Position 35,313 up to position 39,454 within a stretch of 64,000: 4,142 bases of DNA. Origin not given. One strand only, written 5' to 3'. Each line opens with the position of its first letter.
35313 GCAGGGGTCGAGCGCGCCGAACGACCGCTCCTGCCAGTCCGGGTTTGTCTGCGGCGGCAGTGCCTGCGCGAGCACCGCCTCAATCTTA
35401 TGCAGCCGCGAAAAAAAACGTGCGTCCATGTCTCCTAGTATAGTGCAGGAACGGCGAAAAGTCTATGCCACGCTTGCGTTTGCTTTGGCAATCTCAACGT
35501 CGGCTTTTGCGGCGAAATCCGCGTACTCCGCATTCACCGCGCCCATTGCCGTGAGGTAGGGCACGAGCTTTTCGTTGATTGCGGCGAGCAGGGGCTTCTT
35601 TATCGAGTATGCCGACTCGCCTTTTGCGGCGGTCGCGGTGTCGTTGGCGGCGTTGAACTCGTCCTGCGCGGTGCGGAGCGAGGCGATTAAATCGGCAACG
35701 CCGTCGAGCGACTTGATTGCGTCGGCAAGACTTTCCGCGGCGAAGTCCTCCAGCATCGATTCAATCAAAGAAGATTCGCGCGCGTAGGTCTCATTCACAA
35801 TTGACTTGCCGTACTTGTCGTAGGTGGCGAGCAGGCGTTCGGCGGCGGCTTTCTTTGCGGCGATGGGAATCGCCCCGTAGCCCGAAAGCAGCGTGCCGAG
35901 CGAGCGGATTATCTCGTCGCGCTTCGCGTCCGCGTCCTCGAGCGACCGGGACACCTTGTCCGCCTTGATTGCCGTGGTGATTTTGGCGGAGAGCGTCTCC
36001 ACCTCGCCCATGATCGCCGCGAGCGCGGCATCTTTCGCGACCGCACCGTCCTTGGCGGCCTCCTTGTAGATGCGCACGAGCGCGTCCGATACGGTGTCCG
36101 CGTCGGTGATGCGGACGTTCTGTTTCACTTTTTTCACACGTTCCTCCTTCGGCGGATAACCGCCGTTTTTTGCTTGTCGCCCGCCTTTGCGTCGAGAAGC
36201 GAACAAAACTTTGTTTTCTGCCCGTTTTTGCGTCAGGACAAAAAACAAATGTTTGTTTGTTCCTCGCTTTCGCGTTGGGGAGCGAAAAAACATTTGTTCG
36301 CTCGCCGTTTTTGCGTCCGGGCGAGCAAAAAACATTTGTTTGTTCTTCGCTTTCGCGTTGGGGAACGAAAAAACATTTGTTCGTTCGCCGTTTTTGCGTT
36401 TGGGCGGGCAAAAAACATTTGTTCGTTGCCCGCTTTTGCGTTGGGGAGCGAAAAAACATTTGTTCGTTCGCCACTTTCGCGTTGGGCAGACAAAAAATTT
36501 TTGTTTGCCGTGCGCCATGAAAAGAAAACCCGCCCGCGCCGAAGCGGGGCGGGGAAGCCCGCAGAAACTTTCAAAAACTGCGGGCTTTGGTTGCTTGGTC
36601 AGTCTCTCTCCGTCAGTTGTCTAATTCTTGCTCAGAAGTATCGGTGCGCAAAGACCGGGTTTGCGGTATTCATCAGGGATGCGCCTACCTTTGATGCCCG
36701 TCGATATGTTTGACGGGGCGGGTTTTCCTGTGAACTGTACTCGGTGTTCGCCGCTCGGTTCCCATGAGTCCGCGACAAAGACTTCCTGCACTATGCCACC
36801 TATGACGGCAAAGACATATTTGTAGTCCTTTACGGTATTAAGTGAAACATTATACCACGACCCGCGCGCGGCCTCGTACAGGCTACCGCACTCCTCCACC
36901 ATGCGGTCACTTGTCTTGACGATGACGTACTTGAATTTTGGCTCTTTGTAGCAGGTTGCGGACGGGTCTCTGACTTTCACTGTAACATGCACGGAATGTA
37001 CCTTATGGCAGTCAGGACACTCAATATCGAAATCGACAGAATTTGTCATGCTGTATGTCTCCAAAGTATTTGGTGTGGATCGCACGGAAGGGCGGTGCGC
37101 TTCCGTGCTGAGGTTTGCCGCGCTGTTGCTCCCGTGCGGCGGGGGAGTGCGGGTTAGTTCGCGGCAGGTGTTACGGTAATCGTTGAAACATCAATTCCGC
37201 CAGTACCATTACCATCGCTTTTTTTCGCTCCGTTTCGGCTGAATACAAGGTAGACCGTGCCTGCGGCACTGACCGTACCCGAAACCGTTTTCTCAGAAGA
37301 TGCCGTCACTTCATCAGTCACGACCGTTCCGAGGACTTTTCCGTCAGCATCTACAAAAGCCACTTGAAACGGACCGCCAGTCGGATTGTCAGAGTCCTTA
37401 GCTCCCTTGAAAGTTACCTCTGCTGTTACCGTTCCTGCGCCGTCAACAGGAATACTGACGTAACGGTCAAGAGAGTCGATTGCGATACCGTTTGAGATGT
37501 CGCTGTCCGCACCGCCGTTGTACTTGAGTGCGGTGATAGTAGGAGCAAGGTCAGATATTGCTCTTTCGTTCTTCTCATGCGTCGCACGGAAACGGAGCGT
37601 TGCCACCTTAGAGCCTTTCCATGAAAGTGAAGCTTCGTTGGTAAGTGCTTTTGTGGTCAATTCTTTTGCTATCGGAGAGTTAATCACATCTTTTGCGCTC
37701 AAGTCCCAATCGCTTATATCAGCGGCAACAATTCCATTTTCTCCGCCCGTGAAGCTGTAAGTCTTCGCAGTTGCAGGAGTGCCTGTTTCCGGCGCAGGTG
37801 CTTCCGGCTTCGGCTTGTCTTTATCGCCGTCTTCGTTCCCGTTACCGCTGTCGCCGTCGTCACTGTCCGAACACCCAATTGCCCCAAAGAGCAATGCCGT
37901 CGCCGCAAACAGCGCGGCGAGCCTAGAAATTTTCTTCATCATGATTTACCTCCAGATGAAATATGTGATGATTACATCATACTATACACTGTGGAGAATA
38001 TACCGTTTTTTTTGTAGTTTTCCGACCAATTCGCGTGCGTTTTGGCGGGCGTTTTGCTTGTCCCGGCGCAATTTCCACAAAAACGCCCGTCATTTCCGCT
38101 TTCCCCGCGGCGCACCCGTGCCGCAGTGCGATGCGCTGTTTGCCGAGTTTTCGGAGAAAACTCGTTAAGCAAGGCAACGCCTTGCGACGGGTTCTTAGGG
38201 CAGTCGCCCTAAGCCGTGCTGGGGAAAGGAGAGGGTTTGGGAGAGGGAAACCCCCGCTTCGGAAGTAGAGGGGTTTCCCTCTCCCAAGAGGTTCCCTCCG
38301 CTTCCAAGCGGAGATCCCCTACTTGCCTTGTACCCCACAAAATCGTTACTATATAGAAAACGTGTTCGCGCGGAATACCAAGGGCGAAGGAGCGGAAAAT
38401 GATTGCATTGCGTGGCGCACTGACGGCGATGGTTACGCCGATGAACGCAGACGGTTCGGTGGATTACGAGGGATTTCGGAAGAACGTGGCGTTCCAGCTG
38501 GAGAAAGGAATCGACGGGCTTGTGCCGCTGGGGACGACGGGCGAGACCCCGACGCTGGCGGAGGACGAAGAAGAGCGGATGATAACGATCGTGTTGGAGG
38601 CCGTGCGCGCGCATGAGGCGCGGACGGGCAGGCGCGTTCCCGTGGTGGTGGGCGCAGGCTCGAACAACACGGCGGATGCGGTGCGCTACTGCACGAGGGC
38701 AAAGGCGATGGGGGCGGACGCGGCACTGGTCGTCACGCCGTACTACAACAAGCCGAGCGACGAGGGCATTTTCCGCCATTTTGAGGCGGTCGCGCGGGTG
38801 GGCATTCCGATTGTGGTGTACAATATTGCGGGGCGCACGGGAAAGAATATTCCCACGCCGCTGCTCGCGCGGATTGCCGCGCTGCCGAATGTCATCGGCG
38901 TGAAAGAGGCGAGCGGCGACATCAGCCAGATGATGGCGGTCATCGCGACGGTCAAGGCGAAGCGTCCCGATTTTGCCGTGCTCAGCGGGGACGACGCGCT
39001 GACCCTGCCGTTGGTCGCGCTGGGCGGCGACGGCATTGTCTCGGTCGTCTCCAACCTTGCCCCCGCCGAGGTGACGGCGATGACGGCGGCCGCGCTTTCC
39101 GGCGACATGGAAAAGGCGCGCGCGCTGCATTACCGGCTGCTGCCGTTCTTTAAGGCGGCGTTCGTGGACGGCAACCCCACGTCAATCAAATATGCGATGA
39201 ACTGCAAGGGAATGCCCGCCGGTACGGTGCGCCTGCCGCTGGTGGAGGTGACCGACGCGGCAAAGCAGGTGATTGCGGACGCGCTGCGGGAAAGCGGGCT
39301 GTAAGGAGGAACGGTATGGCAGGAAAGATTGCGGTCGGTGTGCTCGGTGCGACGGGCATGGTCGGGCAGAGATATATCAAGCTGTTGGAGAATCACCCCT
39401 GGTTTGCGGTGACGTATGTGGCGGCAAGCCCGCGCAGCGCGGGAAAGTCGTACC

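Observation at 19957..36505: Recurrent cassette: about 8 x 42 bp palindromic array, GC hairpin, DUF6261-like gene (two independent copies)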

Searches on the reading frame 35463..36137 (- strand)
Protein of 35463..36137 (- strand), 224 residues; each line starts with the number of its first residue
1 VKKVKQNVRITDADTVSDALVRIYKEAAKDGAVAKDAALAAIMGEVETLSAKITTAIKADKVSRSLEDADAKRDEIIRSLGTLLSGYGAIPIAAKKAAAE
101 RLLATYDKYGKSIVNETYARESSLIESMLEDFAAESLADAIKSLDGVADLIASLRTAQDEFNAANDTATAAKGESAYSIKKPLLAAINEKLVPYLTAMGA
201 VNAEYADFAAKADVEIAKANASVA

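Call 5: search_protein_families(library=pfam, proteins=[window:35463-36137:-], max_evalue=1)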
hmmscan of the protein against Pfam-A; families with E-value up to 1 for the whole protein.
window:35463-36137:- (224 aa): 4 families
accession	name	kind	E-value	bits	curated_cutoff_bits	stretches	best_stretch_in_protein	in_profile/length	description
PF19775.4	DUF6261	-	1.5e-19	70.9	27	1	65-202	3-141/154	Family of unknown function (DUF6261)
PF05235.19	CHAD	-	0.054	13.9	25.6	1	12-171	71-224/228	CHAD domain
PF17765.7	MLTR_LBD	-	0.14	12.6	26.3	0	9-64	63-116/168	MmyB-like transcription regulator ligand binding domain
PF01845.23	CcdB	-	0.3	11.8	28.6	1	42-86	57-101/101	CcdB protein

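Call 14: find_homologous_proteins(query=window:35463-36137:-, max_evalue=0.001)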
Query window:35463-36137:- (224 aa): 333 proteins with E <= 0.001 among 5648 candidates; the best 120 are listed.
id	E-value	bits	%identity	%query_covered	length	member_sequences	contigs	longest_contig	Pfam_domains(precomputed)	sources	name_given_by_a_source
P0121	4.0e-125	433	100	100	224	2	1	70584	PF19775.5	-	-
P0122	3.8e-119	414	93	100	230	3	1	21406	PF19775.5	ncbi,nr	ncbi:MAG: hypothetical protein K2I95_00120 [Treponemataceae bacterium]|nr:hypothetical protein [Trep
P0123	8.7e-112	390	87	100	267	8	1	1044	PF19775.5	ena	-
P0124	4.5e-111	387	91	100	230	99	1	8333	PF19775.5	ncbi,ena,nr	ncbi:MAG: hypothetical protein K2O09_10080 [Treponemataceae bacterium]|nr:hypothetical protein [Trep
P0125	2.0e-109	382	87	100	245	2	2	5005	PF19775.5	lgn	-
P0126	2.0e-108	379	88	100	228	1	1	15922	PF19775.5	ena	-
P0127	1.1e-103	363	84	100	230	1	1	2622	PF19775.5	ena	-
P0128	2.2e-103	362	82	100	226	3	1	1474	PF19775.5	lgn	-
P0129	3.1e-103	362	83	100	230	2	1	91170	PF19775.5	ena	-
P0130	5.6e-103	361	84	100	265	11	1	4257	PF19775.5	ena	-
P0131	3.6e-102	358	79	100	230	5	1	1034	PF19775.5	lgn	-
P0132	4.7e-101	355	82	100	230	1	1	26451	PF19775.5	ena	-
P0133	2.3e-100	352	81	100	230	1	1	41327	PF19775.5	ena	-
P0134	2.7e-100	352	81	100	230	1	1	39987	PF19775.5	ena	-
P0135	5.0e-100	351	81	100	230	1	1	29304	PF19775.5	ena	-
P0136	1.1e-99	350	81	100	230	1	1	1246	PF19775.5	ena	-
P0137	1.3e-99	350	80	100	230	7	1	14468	PF19775.5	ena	-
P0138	2.0e-99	349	80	100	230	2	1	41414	PF19775.5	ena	-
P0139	2.5e-99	349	80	100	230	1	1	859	PF19775.5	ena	-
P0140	3.1e-99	349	82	100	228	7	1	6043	PF19775.5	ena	-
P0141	3.5e-99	349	80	100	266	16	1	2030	PF19775.5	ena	-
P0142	6.4e-99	348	76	100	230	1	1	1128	PF19775.5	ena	-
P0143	7.2e-99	348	80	100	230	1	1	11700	PF19775.5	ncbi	-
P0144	8.8e-99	347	80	100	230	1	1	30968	PF19775.5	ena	-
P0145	1.5e-98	347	80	100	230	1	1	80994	PF19775.5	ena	-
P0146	1.6e-98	346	80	100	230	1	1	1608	PF19775.5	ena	-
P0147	2.3e-98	346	75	100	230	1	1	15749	PF19775.5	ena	-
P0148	2.4e-98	346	81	100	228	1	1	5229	PF19775.5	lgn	-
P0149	6.4e-98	344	76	100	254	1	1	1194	PF19775.5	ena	-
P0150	1.3e-97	343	75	100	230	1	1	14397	PF19775.5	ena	-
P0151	2.2e-97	343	79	100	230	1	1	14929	PF19775.5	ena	-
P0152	3.1e-97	342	81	100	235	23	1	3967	PF19775.5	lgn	-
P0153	2.0e-96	340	81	100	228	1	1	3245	PF19775.5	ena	-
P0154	3.4e-96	339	80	100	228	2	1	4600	PF19775.5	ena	-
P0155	3.8e-96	339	79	100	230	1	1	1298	PF19775.5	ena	-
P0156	4.7e-96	338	76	100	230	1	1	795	PF19775.5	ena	-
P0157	3.0e-91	323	77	100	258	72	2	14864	PF19775.5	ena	-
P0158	9.3e-91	321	76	100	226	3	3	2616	PF19775.5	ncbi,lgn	-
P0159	1.4e-90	321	79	100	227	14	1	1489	PF19775.5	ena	-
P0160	4.7e-90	319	78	100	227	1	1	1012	PF19775.5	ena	-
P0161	3.0e-89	316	79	100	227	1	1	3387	PF19775.5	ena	-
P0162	3.2e-89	316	71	100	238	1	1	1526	PF19775.5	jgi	jgi:uncharacterized protein YdcH (DUF465 family)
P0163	4.1e-89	316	78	100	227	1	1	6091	PF19775.5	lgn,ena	-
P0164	2.0e-88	313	74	94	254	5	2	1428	PF19775.5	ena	-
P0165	2.6e-88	313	72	100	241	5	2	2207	PF19775.5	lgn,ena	-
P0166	3.0e-88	313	78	100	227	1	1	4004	PF19775.5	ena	-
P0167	3.5e-88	313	76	100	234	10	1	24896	PF19775.5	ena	-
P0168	5.4e-88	312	71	96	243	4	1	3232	PF19775.5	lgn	-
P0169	7.2e-88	312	78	100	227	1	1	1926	PF19775.5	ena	-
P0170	2.1e-87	310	75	100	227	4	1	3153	PF19775.5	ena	-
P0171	2.8e-86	307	73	100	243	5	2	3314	PF19775.5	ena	-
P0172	4.6e-86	306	68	96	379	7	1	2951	PF19775.5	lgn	-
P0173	9.2e-86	305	91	77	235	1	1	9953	PF19775.5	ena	-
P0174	2.0e-85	304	87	78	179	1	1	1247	PF19775.5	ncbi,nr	ncbi:MAG: hypothetical protein K2I74_10685, partial [Treponemataceae bacterium]|nr:hypothetical prot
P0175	3.1e-85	303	72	100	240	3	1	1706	PF19775.5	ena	-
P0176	3.5e-85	303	79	96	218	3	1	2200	PF19775.5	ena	-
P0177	4.8e-85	302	78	96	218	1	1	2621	PF19775.5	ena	-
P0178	1.8e-84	301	75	94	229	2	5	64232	PF19775.5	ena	-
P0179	1.8e-84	301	75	100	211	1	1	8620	PF19775.5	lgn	-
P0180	4.3e-84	299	78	96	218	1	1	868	PF19775.5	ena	-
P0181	1.7e-83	297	77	94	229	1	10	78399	PF19775.5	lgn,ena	-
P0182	4.8e-83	296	72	96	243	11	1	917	PF19775.5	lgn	-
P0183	4.8e-83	296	72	100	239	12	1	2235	PF19775.5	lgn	-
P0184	3.4e-80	287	66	99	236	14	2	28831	PF19775.5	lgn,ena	-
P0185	7.7e-80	286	67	100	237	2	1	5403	PF19775.5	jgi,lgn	jgi:hypothetical protein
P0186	9.0e-79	282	81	79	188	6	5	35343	PF19775.5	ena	-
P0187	6.7e-78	279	69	100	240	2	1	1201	PF19775.5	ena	-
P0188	2.6e-77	277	73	86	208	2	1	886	PF19775.5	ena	-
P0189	2.8e-72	261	66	100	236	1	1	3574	PF19775.5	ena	-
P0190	3.9e-71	257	61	100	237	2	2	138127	PF19775.5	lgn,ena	-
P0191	7.9e-71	256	64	100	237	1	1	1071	PF19775.5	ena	-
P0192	8.2e-71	256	62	100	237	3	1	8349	PF19775.5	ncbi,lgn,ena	-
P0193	1.1e-70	256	61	100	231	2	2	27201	PF19775.5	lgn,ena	-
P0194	1.4e-70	255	61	100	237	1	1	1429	PF19775.5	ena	-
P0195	1.4e-70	255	83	72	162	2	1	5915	PF19775.5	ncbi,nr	ncbi:MAG: hypothetical protein K2O09_10585, partial [Treponemataceae bacterium]|nr:hypothetical prot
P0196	1.7e-70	255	65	100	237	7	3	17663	PF19775.5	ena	-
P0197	2.4e-70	255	64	100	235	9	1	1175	PF19775.5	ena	-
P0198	2.4e-70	255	64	100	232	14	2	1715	PF19775.5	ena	-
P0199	3.4e-70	254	64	100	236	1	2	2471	PF19775.5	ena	-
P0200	3.4e-70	254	63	100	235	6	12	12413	PF19775.5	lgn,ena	-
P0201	7.5e-70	253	62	100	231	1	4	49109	PF19775.5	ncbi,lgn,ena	-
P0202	7.9e-70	253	61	100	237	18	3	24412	PF19775.5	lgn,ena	-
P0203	1.3e-69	252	63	100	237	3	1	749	PF19775.5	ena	-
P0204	1.4e-69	252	63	100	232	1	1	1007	PF19775.5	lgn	-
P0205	1.6e-69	252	62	100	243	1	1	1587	PF19775.5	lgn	-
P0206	3.2e-69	251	60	100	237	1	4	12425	PF19775.5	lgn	-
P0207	5.5e-69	250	61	100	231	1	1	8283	PF19775.5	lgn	-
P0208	5.6e-69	250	61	100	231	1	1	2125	PF19775.5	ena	-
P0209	7.3e-69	250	62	100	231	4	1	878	PF19775.5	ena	-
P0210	8.2e-69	250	61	100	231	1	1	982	PF19775.5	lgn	-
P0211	9.5e-69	249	61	100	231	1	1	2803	PF19775.5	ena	-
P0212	9.7e-69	249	61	100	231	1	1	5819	PF19775.5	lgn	-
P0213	9.7e-69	249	61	100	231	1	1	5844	PF19775.5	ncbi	-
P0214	1.0e-68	249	61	100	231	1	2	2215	PF19775.5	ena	-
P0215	1.2e-68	249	60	100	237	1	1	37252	PF19775.5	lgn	-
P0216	1.3e-68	249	87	68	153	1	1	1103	PF19775.5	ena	-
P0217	1.4e-68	249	61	100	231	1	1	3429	PF19775.5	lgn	-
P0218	1.6e-68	249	61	100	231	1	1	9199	PF19775.5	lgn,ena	-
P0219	1.6e-68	249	62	100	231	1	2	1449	PF19775.5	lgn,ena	-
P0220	1.8e-68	248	61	100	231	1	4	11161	PF19775.5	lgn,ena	-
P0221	2.2e-68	248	61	100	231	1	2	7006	PF19775.5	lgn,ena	-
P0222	2.5e-68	248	61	100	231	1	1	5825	PF19775.5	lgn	-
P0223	3.6e-68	247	61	100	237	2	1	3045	PF19775.5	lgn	-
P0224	5.0e-68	247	61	100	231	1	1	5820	PF19775.5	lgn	-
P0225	5.6e-68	247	61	100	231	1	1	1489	PF19775.5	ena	-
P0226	5.6e-68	247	61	100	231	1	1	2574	PF19775.5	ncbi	-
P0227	5.9e-68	247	61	100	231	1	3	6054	PF19775.5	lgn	-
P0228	6.6e-68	247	61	100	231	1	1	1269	PF19775.5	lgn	-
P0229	6.6e-68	247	61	100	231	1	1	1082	PF19775.5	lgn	-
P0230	6.8e-68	247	62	100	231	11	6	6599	PF19775.5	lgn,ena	-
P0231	7.5e-68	246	61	100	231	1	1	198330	PF19775.5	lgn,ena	-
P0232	8.3e-68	246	61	100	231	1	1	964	PF19775.5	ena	-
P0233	8.5e-68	246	61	100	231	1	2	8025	PF19775.5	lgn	-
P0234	1.2e-67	246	61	100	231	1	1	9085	PF19775.5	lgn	-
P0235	1.5e-67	245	61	100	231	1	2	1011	PF19775.5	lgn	-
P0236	1.6e-67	245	61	100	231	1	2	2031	PF19775.5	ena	-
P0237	1.6e-67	245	57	100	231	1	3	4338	PF19775.5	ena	-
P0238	1.8e-67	245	57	100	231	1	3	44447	PF19775.5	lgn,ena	-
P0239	1.9e-67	245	62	100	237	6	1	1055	PF19775.5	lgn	-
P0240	2.1e-67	245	59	100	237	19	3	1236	PF19775.5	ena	-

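Call 42: search_protein_families(library=ncbifam, proteins=[window:35463-36137:-], max_evalue=0.1)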
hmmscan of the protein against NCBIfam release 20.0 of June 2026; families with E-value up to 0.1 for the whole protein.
window:35463-36137:- (224 aa): 1 family
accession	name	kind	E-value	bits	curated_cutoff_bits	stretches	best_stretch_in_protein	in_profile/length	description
NF033059.2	APH_3p_I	exception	0.091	12.1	400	0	12-95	57-135/267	APH(3')-I family aminoglycoside O-phosphotransferase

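Call 43: search_protein_families(library=padloc, proteins=[window:35463-36137:-], max_evalue=1)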
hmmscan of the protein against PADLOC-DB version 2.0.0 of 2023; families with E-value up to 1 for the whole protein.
window:35463-36137:- (224 aa): 1 family
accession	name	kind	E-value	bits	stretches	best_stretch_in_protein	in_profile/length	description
PDLC03864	LmuB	-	0.062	9.8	1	35-221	416-555/657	-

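Call 44: search_protein_families(library=phrogs, proteins=[window:35463-36137:-], max_evalue=0.1)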
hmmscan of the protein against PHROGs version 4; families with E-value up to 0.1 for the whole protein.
window:35463-36137:- (224 aa): 0 families

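Call 65: find_encoding_contigs(protein=P0190, flank=1500, max_places=3)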
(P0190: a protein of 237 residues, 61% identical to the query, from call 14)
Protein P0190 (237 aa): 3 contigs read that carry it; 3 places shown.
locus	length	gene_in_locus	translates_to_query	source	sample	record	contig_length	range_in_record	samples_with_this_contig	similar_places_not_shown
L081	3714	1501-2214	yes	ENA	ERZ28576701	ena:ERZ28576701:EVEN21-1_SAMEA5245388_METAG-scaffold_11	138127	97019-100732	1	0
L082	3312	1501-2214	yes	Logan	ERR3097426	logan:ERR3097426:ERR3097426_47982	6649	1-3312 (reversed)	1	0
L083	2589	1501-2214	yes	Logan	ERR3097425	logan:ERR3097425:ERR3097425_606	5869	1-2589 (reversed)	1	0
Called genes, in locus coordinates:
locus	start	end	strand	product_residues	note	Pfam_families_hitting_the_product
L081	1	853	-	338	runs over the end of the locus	PF00145:DNA_methylase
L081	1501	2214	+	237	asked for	PF19775:DUF6261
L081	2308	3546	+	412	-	-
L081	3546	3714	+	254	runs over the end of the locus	PF07505:DUF5131 (weak), PF04055:Radical_SAM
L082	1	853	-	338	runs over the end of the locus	PF00145:DNA_methylase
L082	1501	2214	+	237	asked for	PF19775:DUF6261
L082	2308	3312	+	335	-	?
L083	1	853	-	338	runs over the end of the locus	PF00145:DNA_methylase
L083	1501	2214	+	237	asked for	PF19775:DUF6261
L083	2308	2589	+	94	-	?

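Call 66: find_encoding_contigs(protein=P0238, flank=1500, max_places=3)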
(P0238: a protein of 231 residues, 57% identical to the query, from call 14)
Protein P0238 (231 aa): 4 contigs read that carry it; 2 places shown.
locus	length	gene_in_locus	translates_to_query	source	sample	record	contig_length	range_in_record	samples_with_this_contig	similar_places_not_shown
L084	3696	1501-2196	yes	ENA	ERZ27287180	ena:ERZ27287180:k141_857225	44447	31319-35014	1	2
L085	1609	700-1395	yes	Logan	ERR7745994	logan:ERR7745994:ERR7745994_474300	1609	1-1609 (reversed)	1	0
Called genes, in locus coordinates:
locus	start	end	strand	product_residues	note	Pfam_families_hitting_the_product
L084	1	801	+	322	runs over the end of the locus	PF00145:DNA_methylase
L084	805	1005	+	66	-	-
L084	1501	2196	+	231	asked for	PF19775:DUF6261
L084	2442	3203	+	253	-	PF03781:FGE-sulfatase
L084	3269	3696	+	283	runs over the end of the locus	PF00326:Peptidase_S9 (weak)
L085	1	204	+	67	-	?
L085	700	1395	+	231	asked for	PF19775:DUF6261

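Call 67: find_encoding_contigs(protein=P0145, flank=1500, max_places=2)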
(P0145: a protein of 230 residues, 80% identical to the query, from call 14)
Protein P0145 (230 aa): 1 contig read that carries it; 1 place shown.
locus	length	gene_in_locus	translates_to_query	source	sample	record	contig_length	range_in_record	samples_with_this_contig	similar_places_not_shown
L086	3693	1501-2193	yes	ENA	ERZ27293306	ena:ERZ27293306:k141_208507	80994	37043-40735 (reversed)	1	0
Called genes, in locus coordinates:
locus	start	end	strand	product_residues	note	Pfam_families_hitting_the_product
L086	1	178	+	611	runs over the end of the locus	-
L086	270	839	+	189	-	PF13306:LRR_5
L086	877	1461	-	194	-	-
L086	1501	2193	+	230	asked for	PF19775:DUF6261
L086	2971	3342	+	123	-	-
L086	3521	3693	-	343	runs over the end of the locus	PF09924:LPG_synthase_C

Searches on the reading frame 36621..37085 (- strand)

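Call 11: search_protein_families(library=pfam, proteins=[window:36621-37085:-], max_evalue=0.001)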
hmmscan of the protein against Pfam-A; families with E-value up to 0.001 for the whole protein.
window:36621-37085:- (154 aa): 0 families

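Call 42: search_protein_families(library=ncbifam, proteins=[window:36621-37085:-], max_evalue=0.1)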
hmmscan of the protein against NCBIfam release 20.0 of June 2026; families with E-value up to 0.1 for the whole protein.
window:36621-37085:- (154 aa): 3 families
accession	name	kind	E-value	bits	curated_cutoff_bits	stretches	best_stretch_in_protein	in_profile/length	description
NF009924.0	PRK13385.1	subfamily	0.029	14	342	1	57-100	185-228/230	2-C-methyl-D-erythritol 4-phosphate cytidylyltransferase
NF050127.1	MbnA_like_MovA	equivalog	0.076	12.9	33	0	34-45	7-18/23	methanobactin-like peptide MovA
NF038384.1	zinc_YnfU_fam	subfamily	0.088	12.4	36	0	13-40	9-35/52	YnfU family zinc-binding protein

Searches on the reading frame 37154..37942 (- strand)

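Call 11: search_protein_families(library=pfam, proteins=[window:37154-37942:-], max_evalue=0.001)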
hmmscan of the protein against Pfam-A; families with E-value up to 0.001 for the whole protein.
window:37154-37942:- (262 aa): 0 families

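Call 42: search_protein_families(library=ncbifam, proteins=[window:37154-37942:-], max_evalue=0.1)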
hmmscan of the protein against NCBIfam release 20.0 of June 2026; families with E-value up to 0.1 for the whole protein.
window:37154-37942:- (262 aa): 1 family
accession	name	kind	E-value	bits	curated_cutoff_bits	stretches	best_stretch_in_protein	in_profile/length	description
NF053532.1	lipo_SCO4651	subfamily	0.007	16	65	1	7-45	2-40/277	SCO4651 family lipoprotein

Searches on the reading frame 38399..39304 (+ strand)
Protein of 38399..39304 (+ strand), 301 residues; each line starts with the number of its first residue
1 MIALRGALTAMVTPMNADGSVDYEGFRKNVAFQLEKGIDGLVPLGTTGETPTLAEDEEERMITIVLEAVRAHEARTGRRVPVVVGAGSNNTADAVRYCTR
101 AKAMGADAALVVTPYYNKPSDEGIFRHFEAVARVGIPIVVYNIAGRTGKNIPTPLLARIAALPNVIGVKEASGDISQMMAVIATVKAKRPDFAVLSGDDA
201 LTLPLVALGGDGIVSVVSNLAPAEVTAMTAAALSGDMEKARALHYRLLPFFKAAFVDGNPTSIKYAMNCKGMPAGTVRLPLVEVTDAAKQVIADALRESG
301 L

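Call 11: search_protein_families(library=pfam, proteins=[window:38399-39304:+], max_evalue=0.001)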
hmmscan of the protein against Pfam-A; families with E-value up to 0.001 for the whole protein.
window:38399-39304:+ (301 aa): 1 family
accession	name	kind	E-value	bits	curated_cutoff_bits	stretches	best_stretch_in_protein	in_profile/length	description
PF00701.28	DHDPS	-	2.3e-83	279.7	22.1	1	4-297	2-287/289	Dihydrodipicolinate synthetase family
